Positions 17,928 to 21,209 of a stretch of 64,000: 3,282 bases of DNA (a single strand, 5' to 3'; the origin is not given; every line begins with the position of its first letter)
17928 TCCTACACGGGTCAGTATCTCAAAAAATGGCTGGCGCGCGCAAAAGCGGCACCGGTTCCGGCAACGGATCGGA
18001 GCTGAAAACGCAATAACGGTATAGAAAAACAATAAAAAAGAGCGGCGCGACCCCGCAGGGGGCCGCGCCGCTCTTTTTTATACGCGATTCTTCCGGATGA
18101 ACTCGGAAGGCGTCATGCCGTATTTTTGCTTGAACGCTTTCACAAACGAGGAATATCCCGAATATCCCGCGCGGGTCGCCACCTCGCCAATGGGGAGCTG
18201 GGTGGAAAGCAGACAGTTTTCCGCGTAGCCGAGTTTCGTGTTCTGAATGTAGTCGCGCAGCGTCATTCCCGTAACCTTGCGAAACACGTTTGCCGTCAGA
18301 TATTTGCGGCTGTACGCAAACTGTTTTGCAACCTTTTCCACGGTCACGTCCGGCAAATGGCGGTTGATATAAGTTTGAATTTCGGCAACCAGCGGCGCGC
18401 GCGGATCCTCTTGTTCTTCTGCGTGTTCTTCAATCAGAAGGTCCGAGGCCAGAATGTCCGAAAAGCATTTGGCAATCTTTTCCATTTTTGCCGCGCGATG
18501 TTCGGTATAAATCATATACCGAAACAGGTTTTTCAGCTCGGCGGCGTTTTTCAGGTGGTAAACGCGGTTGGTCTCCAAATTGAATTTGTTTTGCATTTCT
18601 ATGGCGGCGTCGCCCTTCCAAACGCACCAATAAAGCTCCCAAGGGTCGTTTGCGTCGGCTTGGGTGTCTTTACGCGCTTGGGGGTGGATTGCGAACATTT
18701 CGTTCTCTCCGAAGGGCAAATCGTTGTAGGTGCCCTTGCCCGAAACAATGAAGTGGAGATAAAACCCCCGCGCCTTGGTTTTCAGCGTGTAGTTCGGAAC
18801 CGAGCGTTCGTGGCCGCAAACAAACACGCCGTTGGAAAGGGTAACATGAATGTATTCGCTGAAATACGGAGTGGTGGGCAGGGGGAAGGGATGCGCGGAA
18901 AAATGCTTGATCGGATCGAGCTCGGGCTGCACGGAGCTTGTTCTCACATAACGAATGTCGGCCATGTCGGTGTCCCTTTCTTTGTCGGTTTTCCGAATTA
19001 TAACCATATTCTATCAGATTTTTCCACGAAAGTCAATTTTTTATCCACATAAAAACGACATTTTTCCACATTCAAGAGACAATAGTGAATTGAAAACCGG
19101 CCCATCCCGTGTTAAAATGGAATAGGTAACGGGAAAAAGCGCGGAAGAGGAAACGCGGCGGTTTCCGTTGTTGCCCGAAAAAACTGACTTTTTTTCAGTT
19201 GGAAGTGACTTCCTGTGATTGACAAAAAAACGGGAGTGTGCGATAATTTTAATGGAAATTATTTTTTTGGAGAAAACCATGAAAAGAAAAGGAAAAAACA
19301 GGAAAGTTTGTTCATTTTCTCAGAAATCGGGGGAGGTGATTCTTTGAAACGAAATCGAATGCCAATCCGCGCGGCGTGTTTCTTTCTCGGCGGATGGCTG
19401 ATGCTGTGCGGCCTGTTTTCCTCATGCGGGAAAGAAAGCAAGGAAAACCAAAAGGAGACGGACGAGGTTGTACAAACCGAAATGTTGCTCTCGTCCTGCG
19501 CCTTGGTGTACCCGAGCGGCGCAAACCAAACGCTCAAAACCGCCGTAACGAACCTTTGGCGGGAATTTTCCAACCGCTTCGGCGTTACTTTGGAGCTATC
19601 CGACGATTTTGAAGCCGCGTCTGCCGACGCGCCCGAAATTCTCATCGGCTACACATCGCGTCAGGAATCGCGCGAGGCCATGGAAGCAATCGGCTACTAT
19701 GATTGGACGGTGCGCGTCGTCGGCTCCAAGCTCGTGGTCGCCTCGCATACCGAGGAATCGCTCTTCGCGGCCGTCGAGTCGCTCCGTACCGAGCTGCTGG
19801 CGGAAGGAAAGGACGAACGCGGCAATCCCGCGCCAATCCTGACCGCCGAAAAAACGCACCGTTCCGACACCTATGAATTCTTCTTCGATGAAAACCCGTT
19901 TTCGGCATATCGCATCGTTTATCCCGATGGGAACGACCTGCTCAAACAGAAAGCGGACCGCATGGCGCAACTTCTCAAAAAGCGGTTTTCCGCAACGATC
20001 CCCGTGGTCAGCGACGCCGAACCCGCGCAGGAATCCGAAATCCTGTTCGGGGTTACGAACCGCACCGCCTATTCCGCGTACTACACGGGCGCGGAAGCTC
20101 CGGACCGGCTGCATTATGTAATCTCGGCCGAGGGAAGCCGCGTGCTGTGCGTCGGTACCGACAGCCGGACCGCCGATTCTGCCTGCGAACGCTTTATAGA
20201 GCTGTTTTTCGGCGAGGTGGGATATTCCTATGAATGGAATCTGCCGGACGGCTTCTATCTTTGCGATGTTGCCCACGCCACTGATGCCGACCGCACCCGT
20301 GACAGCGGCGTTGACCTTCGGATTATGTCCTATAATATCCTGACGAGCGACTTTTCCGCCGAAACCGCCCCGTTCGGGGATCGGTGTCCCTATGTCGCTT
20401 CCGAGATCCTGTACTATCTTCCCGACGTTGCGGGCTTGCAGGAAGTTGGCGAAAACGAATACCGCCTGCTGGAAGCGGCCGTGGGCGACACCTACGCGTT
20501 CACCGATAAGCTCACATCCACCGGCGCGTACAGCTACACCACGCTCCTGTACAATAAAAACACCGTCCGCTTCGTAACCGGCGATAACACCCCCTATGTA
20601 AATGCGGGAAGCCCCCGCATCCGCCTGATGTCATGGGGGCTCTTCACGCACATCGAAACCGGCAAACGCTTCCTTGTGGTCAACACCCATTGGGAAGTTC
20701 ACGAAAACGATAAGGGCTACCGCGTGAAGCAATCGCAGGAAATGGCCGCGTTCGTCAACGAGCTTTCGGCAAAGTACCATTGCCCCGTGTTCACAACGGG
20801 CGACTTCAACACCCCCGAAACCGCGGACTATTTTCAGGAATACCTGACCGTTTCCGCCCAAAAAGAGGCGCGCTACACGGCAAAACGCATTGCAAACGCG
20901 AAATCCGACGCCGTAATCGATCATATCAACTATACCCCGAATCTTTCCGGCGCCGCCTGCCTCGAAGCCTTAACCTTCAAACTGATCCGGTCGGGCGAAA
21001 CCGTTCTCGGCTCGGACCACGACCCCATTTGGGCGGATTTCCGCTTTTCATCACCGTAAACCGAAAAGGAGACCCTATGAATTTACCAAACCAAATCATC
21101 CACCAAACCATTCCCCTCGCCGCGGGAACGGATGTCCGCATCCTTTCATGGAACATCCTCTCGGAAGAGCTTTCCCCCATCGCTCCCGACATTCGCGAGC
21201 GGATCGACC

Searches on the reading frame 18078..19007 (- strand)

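Call 52: search_protein_families(library=pfam, proteins=[window:18078-19007:-], max_evalue=0.00001)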
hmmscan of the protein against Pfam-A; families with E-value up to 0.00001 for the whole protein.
window:18078-19007:- (309 aa): 2 families
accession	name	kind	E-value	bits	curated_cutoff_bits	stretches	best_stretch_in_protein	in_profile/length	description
PF12833.13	HTH_18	-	7.9e-19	68.2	33.6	1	227-305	2-79/80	Helix-turn-helix domain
PF00165.29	HTH_AraC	-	1.1e-16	60.9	26.6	1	267-305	2-42/42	Bacterial regulatory helix-turn-helix proteins, AraC family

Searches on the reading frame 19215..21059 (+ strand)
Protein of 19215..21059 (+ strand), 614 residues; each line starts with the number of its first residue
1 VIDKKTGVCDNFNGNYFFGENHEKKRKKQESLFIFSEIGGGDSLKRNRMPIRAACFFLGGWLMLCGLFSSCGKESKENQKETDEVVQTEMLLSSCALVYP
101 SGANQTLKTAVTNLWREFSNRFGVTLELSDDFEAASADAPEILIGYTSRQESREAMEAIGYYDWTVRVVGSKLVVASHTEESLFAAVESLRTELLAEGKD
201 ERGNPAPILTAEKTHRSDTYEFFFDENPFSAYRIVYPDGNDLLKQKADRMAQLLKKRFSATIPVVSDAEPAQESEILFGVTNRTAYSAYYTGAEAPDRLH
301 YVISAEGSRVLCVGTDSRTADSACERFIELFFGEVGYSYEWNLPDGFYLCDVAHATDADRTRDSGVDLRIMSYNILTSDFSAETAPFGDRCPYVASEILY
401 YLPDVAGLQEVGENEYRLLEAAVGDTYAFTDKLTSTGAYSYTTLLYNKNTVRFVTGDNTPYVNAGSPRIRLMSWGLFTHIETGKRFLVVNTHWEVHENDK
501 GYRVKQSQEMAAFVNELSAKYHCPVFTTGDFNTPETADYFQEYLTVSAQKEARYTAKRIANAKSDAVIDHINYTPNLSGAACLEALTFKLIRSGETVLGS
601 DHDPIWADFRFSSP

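Call 52: search_protein_families(library=pfam, proteins=[window:19215-21059:+], max_evalue=0.00001)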
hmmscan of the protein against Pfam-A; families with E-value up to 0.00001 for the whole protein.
window:19215-21059:+ (614 aa): 1 family
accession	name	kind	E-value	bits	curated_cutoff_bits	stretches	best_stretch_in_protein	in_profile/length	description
PF03372.29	Exo_endo_phos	-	8.1e-07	29.4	24.5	1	393-571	21-200/225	Endonuclease/Exonuclease/phosphatase family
